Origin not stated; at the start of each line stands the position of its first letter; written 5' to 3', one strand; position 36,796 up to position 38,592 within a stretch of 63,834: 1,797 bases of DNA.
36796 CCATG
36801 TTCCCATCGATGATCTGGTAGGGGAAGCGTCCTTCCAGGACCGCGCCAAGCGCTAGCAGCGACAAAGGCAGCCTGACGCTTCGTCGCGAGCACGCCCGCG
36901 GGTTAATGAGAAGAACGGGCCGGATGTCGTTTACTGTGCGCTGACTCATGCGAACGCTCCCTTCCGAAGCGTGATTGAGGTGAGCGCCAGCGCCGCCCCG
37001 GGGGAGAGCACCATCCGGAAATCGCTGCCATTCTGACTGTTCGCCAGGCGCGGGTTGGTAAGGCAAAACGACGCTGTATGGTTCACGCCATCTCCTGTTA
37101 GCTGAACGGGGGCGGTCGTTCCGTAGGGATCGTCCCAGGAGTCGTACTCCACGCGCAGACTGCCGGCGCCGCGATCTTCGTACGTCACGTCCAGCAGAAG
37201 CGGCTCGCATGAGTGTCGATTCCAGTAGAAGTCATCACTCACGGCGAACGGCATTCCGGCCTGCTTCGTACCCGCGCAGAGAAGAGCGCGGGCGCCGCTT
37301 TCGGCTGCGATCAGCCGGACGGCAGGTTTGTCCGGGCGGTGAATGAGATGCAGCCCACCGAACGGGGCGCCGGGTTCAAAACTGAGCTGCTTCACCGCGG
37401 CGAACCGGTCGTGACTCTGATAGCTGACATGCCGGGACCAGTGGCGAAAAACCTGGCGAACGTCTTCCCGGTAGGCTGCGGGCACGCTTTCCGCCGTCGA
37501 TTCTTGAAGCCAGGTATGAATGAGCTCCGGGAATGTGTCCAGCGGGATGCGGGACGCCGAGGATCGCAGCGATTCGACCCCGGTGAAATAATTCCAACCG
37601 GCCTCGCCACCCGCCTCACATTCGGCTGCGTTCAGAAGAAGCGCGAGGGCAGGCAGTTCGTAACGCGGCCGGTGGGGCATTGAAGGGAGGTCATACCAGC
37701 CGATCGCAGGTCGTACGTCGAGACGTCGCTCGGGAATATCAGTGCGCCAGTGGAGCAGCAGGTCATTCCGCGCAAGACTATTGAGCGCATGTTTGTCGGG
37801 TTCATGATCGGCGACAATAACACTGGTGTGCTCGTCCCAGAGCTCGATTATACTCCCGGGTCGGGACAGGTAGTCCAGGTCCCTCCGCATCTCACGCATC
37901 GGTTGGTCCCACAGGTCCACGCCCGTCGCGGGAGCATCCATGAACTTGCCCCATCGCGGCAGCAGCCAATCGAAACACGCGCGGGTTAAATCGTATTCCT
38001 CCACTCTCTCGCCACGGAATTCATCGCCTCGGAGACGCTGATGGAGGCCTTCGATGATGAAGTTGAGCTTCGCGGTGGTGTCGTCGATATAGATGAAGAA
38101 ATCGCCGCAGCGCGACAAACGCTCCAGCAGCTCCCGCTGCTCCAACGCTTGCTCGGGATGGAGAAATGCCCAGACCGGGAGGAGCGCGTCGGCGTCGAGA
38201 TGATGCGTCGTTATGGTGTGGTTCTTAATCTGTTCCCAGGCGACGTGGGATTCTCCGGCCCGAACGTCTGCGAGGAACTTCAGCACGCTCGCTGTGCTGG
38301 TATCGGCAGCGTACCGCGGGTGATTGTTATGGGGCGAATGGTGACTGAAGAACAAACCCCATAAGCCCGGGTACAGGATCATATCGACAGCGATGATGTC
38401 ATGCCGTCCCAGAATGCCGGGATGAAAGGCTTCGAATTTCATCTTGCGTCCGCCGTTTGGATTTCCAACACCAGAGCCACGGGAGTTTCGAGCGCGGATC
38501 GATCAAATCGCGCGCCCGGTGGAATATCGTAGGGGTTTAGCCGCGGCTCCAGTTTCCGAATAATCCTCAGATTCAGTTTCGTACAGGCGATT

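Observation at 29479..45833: Thirteen-gene translationally coupled operon built around four cobalamin-type radical SAM enzymes, with no pathway I can name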

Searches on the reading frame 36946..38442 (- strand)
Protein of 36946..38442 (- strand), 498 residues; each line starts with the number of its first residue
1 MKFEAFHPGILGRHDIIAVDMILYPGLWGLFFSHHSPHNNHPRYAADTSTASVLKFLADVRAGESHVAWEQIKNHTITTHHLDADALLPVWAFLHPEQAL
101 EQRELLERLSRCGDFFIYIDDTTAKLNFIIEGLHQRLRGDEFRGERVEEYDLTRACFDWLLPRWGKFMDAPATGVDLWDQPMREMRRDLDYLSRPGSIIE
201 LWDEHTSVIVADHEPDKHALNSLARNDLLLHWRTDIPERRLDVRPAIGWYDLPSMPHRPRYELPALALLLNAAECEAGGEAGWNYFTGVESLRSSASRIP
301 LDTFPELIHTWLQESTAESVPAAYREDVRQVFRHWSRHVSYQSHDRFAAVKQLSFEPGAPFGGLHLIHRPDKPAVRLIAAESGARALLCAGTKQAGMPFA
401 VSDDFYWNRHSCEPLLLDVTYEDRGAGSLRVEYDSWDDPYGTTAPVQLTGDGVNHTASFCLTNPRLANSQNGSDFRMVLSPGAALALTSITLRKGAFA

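Call 3: search_protein_families(library=pfam, proteins=[window:36946-38442:-], max_evalue=0.01)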
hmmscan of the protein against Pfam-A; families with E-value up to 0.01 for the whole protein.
window:36946-38442:- (498 aa): 1 family
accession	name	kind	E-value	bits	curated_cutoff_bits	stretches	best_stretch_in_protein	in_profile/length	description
PF20392.3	DUF6687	-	2.4e-37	129.3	27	1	15-285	15-279/339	Family of unknown function (DUF6687)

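Call 5: search_protein_families(library=ncbifam, proteins=[window:36946-38442:-], max_evalue=0.001)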
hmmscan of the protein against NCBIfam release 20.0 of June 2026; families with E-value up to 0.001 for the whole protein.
window:36946-38442:- (498 aa): 0 families

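Call 13: find_related_loci(query=window:36946-38442:-, collection=genome_contigs, flank=10000)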
Query window:36946-38442:- (498 aa) in genome_contigs; peptide patterns used: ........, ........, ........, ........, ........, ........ (x = any residue, [..] = any of these).
52 stretches matched a pattern, but none encodes a relative of the query by tblastn (E <= 1e-3).

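Call 14: find_homologous_proteins(query=window:36946-38442:-)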
Query window:36946-38442:- (498 aa): 50 proteins with E <= 0.001 among 8000 candidates.
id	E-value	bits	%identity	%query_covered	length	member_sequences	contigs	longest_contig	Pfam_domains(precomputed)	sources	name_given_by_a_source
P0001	0.0e+0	1174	100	100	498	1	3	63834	PF20392.4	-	-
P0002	1.7e-182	626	58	99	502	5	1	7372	PF20392.4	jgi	jgi:hypothetical protein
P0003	5.4e-178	611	56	100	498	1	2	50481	PF20392.4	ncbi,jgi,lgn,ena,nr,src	ncbi:MAG TPA: DUF6687 family protein [Chthonomonadaceae bacterium]|nr:DUF6687 family protein [Chthon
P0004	1.4e-176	606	55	99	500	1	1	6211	PF20392.4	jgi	jgi:hypothetical protein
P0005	2.9e-176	605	56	99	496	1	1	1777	PF20392.4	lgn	-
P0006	1.8e-174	599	55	100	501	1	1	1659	PF20392.4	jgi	jgi:hypothetical protein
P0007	3.4e-174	599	55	100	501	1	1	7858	PF20392.4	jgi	jgi:hypothetical protein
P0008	5.9e-174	598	55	99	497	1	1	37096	PF20392.4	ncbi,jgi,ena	jgi:hypothetical protein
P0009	6.3e-174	598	55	99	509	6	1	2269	PF20392.4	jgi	-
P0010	2.3e-172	592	55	99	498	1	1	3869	PF20392.4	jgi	jgi:hypothetical protein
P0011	5.8e-172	591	54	99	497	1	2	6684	PF20392.4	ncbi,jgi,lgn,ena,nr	ncbi:MAG TPA: DUF6687 family protein [Chthonomonadaceae bacterium]|nr:DUF6687 family protein [Chthon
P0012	1.5e-171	590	54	99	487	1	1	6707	PF20392.4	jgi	-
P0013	3.2e-171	589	55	99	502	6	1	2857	PF20392.4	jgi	-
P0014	9.9e-171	587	53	99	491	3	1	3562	PF20392.4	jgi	jgi:hypothetical protein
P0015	2.4e-170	586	53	99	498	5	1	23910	PF20392.4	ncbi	ncbi:MAG: DUF6687 family protein [Roseiflexaceae bacterium]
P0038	3.0e-146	506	48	98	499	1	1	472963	PF20392.4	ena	-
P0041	1.9e-133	464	43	100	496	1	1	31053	PF20392.4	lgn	-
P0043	7.1e-128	446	43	99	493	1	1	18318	PF20392.4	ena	-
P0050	4.8e-6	44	27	58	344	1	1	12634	PF20392.4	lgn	-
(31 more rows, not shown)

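Call 15: find_encoding_contigs(protein=P0003, flank=10000, max_places=2)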
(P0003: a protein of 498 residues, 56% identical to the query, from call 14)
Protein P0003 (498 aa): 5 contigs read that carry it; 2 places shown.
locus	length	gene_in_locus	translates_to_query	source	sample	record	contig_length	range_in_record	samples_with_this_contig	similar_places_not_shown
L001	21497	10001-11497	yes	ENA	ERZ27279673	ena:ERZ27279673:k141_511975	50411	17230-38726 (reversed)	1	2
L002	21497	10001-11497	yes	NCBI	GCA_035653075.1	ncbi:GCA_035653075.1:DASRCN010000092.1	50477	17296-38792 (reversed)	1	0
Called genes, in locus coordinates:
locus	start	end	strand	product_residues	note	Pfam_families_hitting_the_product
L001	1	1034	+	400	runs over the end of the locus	PF13439:Glyco_transf_4, PF20706:GT4-conflict, PF00534:Glycos_transf_1, PF13692:Glyco_trans_1_4, PF13524:Glyco_trans_1_2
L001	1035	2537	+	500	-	PF02310:B12-binding, PF04055:Radical_SAM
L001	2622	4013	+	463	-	PF02310:B12-binding, PF04055:Radical_SAM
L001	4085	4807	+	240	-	PF08241:Methyltransf_11, PF08242:Methyltransf_12 (weak), PF13649:Methyltransf_25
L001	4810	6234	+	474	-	PF02310:B12-binding, PF04055:Radical_SAM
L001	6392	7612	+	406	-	PF01979:Amidohydro_1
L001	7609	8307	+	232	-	PF01209:Ubie_methyltran, PF13489:Methyltransf_23, PF08003:Methyltransf_9 (weak), PF13847:Methyltransf_31, PF08241:Methyltransf_11, PF08242:Methyltransf_12, PF13649:Methyltransf_25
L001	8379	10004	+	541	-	-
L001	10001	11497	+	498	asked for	PF20392:DUF6687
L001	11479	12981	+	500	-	PF02310:B12-binding, PF04055:Radical_SAM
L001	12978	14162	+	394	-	PF13469:Sulfotransfer_3, PF00685:Sulfotransfer_1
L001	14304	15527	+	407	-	PF00127:Copper-bind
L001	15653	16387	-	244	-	PF04028:DUF374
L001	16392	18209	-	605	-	PF00664:ABC_membrane, PF00005:ABC_tran, PF02463:SMC_N (faint)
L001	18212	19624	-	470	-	PF02684:LpxB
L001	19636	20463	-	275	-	PF25084:LbH_EIF2B (faint), PF25087:GMPPB_C, PF00132:Hexapep, PF13720:Acetyltransf_11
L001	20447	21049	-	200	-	PF22817:ApeP-like, PF07977:FabA, PF22818:ApeI-like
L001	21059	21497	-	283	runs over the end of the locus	PF03331:LpxC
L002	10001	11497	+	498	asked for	PF20392:DUF6687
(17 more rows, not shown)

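Call 16: find_encoding_contigs(protein=P0015, flank=10000, max_places=2)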
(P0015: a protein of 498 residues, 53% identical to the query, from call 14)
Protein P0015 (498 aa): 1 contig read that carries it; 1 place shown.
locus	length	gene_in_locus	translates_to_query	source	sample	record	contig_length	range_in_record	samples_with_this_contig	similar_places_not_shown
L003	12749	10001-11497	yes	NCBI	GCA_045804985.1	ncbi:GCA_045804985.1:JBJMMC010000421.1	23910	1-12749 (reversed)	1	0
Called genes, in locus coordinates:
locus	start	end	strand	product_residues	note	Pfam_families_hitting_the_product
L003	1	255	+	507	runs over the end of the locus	PF02310:B12-binding, PF04055:Radical_SAM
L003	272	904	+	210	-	PF02310:B12-binding (weak)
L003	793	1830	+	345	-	PF04055:Radical_SAM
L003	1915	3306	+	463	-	PF02310:B12-binding, PF04055:Radical_SAM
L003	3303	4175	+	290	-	PF01209:Ubie_methyltran (weak), PF05958:tRNA_U5-meth_tr (weak), PF13489:Methyltransf_23 (weak), PF13847:Methyltransf_31 (weak), PF08241:Methyltransf_11, PF08242:Methyltransf_12, PF13649:Methyltransf_25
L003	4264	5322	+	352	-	PF04055:Radical_SAM, PF13186:SPASM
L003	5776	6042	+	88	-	-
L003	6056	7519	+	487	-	PF02310:B12-binding, PF04055:Radical_SAM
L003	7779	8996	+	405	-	PF01979:Amidohydro_1, PF07969:Amidohydro_3 (weak)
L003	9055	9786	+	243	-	PF13489:Methyltransf_23, PF01209:Ubie_methyltran (weak), PF13847:Methyltransf_31, PF08241:Methyltransf_11, PF08242:Methyltransf_12, PF13649:Methyltransf_25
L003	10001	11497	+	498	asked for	PF20392:DUF6687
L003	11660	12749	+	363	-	?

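Call 17: find_encoding_contigs(protein=P0038, flank=10000, max_places=2)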
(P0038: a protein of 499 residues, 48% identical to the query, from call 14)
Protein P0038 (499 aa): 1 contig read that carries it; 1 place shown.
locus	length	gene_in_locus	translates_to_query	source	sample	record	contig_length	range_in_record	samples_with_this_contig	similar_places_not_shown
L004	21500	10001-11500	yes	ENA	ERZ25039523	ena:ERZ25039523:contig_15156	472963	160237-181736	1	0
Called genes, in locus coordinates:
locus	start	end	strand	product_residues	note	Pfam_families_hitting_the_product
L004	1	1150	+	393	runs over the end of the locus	PF13439:Glyco_transf_4, PF13579:Glyco_trans_4_4, PF00534:Glycos_transf_1, PF13692:Glyco_trans_1_4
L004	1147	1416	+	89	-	-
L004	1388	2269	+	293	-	PF20706:GT4-conflict (weak), PF00534:Glycos_transf_1, PF13692:Glyco_trans_1_4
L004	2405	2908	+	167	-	PF02310:B12-binding (weak)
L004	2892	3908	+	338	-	PF04055:Radical_SAM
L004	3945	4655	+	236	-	PF02310:B12-binding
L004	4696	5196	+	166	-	PF04055:Radical_SAM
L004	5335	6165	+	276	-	PF01209:Ubie_methyltran (weak), PF13489:Methyltransf_23, PF13847:Methyltransf_31, PF08241:Methyltransf_11, PF08242:Methyltransf_12, PF13649:Methyltransf_25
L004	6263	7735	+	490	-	PF02310:B12-binding, PF04055:Radical_SAM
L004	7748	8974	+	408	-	PF07969:Amidohydro_3 (faint), PF01979:Amidohydro_1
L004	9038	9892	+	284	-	PF13489:Methyltransf_23, PF13847:Methyltransf_31 (faint), PF08241:Methyltransf_11 (weak), PF08242:Methyltransf_12 (faint), PF13649:Methyltransf_25, PF08241:Methyltransf_11 (weak)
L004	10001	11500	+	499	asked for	PF20392:DUF6687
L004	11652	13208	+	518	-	PF02310:B12-binding, PF04055:Radical_SAM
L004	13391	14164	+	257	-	PF05721:PhyH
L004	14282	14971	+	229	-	PF00583:Acetyltransf_1, PF13508:Acetyltransf_7, PF13673:Acetyltransf_10, PF08445:FR47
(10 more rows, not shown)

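Call 19: find_related_loci(query=A1, collection=genome_contigs, flank=10000)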
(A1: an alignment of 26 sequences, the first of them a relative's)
Query A1 (498 aa) in genome_contigs; peptide patterns used: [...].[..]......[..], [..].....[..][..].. (x = any residue, [..] = any of these).
15 stretches matched a pattern; 4 encode a relative of the query (tblastn E <= 1e-3); 4 distinct loci.
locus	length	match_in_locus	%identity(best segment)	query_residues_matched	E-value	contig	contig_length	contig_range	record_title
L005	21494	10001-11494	56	1-497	3e-178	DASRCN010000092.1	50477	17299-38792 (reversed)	MAG TPA_asm: Chthonomonadaceae bacterium isolate SMAG_U9954 k141_90445, whole genome shotgun sequence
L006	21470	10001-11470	55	1-494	2e-173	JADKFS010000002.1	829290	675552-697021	MAG: Candidatus Ribeiella danica isolate Ribe_BAT3C.183 tig00001402-10-8277420, whole genome shotgun sequence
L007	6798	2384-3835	53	1-492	2e-167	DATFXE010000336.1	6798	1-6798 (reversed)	MAG TPA_asm: Roseiflexaceae bacterium isolate SMAG_U9509 k141_11267796, whole genome shotgun sequence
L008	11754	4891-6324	50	1-490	2e-158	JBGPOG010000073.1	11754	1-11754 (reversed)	MAG: Chthonomonadia bacterium isolate OBJ_0618_7090110_197 k141_1126531_length_11754_cov_13.1236, whole genome shotgun s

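Call 25: find_encoding_contigs(protein=P0008, flank=10000, max_places=1)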
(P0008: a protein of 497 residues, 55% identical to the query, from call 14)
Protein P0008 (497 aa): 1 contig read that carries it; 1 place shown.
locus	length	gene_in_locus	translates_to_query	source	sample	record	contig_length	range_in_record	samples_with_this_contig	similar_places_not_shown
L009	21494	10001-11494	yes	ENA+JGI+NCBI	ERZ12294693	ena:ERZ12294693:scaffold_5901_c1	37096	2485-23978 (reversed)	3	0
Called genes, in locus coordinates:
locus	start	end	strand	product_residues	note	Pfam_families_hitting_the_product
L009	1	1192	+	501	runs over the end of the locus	PF02310:B12-binding (weak), PF04055:Radical_SAM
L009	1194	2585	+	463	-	PF02310:B12-binding, PF04055:Radical_SAM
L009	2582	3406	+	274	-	PF05958:tRNA_U5-meth_tr (weak), PF08241:Methyltransf_11 (weak), PF08242:Methyltransf_12 (weak), PF13649:Methyltransf_25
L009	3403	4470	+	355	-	PF04055:Radical_SAM, PF13186:SPASM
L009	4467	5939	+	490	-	PF02310:B12-binding, PF04055:Radical_SAM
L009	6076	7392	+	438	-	PF01979:Amidohydro_1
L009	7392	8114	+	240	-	PF13489:Methyltransf_23, PF01209:Ubie_methyltran, PF13847:Methyltransf_31, PF08241:Methyltransf_11, PF08242:Methyltransf_12, PF13649:Methyltransf_25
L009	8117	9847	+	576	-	PF13231:PMT_2 (weak)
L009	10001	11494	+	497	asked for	PF20392:DUF6687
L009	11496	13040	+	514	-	PF02310:B12-binding, PF04055:Radical_SAM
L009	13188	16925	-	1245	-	PF13191:AAA_16 (weak)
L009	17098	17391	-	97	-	-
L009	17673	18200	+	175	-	PF07638:Sigma70_ECF (faint), PF04542:Sigma70_r2, PF08281:Sigma70_r4_2, PF04545:Sigma70_r4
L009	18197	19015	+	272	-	PF13490:zf-HC2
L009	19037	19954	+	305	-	-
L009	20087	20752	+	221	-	-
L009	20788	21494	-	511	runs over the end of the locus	-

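Call 26: find_encoding_contigs(protein=P0041, flank=10000, max_places=1)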
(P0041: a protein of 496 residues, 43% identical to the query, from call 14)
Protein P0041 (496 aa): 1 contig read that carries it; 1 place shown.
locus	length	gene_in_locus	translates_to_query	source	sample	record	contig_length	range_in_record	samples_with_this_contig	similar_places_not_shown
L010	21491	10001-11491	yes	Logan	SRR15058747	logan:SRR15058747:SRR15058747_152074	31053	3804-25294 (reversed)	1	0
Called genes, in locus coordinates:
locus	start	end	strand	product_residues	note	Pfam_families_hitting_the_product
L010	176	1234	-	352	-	PF04674:Phi_1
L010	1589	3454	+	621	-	PF02310:B12-binding (weak), PF04055:Radical_SAM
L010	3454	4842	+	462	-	PF02310:B12-binding, PF04055:Radical_SAM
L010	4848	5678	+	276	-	PF01209:Ubie_methyltran (weak), PF13489:Methyltransf_23 (weak), PF08241:Methyltransf_11, PF08242:Methyltransf_12, PF13649:Methyltransf_25, PF13847:Methyltransf_31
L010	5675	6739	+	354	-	PF04055:Radical_SAM, PF13186:SPASM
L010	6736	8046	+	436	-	PF14907:NTP_transf_5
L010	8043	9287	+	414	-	PF01979:Amidohydro_1, PF07969:Amidohydro_3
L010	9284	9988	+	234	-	PF13489:Methyltransf_23, PF01209:Ubie_methyltran, PF13847:Methyltransf_31, PF08241:Methyltransf_11, PF08242:Methyltransf_12, PF13649:Methyltransf_25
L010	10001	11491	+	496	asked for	PF20392:DUF6687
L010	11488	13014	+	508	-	PF02310:B12-binding, PF04055:Radical_SAM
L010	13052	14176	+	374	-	-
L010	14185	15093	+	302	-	PF07475:Hpr_kinase_C (weak)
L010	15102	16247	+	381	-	PF13439:Glyco_transf_4 (faint), PF13579:Glyco_trans_4_4 (weak), PF20706:GT4-conflict (faint), PF00534:Glycos_transf_1, PF13692:Glyco_trans_1_4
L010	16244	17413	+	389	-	PF13439:Glyco_transf_4, PF13477:Glyco_trans_4_2 (weak), PF13579:Glyco_trans_4_4, PF00534:Glycos_transf_1, PF13692:Glyco_trans_1_4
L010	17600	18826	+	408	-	PF23981:DUF7305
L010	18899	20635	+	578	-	-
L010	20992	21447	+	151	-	-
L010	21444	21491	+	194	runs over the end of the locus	-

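Call 27: find_encoding_contigs(protein=P0043, flank=10000, max_places=1)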
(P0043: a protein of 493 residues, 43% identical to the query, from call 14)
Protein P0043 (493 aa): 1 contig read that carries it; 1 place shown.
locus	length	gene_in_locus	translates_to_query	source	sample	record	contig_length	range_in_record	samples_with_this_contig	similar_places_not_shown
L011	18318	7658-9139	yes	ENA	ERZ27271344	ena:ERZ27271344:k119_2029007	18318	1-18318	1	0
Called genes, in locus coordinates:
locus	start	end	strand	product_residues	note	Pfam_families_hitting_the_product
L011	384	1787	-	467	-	PF02310:B12-binding, PF04055:Radical_SAM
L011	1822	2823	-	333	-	PF04055:Radical_SAM, PF13353:Fer4_12 (weak), PF13186:SPASM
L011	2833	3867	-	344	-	PF13489:Methyltransf_23 (faint), PF08241:Methyltransf_11, PF13649:Methyltransf_25 (weak), PF13847:Methyltransf_31 (weak)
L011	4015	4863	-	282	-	PF01209:Ubie_methyltran (weak), PF05724:TPMT (weak), PF13489:Methyltransf_23, PF13847:Methyltransf_31, PF08241:Methyltransf_11, PF08242:Methyltransf_12, PF13649:Methyltransf_25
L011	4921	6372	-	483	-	PF02310:B12-binding (weak), PF04055:Radical_SAM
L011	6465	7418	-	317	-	PF07475:Hpr_kinase_C (weak)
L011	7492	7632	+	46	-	-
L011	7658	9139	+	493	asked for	PF20392:DUF6687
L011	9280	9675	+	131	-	PF04055:Radical_SAM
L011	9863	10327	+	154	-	PF13186:SPASM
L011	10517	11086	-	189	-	PF13489:Methyltransf_23, PF01209:Ubie_methyltran (weak), PF13847:Methyltransf_31, PF08241:Methyltransf_11, PF08242:Methyltransf_12, PF13649:Methyltransf_25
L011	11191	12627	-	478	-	PF02310:B12-binding, PF04055:Radical_SAM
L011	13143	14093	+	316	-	PF22113:Mtrc-MtrF_II-IV_dom (faint), PF22678:Cytochrom_c_NrfB-like (weak), PF09699:Paired_CXXCH_1 (weak), PF14537:Cytochrom_c3_2 (weak), PF14522:Cytochrome_C7 (weak), PF09699:Paired_CXXCH_1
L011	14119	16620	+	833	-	PF11854:MtrB_PioB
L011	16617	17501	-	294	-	PF00126:HTH_1, PF03466:LysR_substrate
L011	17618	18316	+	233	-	?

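Call 31: predict_structure(alignment_id=A1)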
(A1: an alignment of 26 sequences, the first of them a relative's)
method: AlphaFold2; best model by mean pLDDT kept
length: 498 residues; sequences in the alignment: 26
mean_pLDDT: 87.8   pTM: 0.87
mean pLDDT of the five models: 87.8, 85.4, 84.5, 81.5, 80.3
residues with pLDDT >= 90: 305; 70-90: 143; 50-70: 44; < 50: 6
segments of 3 or more residues with pLDDT < 50: 381-384
pLDDT, mean of each block of 10 residues (from residue 1): 94 91 83 71 73 90 85 93 94 97 95 92 97 90 77 95 97 96 97 95 94 94 95 94 87 85 96 96 90 94 94 91 92 92 87 92 84 58 53 72 76 88 91 83 93 94 77 84 87 75
secondary structure, 60 per line:
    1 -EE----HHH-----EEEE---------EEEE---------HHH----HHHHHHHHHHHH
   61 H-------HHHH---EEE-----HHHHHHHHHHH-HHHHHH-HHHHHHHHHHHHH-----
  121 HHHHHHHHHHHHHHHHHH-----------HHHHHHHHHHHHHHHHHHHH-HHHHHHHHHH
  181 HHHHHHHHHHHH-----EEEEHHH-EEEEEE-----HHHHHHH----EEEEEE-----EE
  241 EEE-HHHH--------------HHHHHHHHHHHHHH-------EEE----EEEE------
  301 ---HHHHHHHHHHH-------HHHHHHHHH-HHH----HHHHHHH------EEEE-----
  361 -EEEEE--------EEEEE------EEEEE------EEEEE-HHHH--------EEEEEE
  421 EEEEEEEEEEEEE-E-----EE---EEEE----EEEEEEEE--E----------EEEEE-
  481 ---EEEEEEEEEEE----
elements in order: E16-19 E29-32 H49-61 H69-72 E76-78 H84-94 H96-101 H103-115 H121-138 H150-169 H171-192 E198-201 E206-211 H217-223 E228-233 E239-243 H245-248 H263-276 E284-286 E291-294 H304-314 H322-330 H339-345 E352-355 E362-366 E375-379 E386-390 E397-401 H403-406 E415-433 E446-449 E454-461 E475-479 E484-494
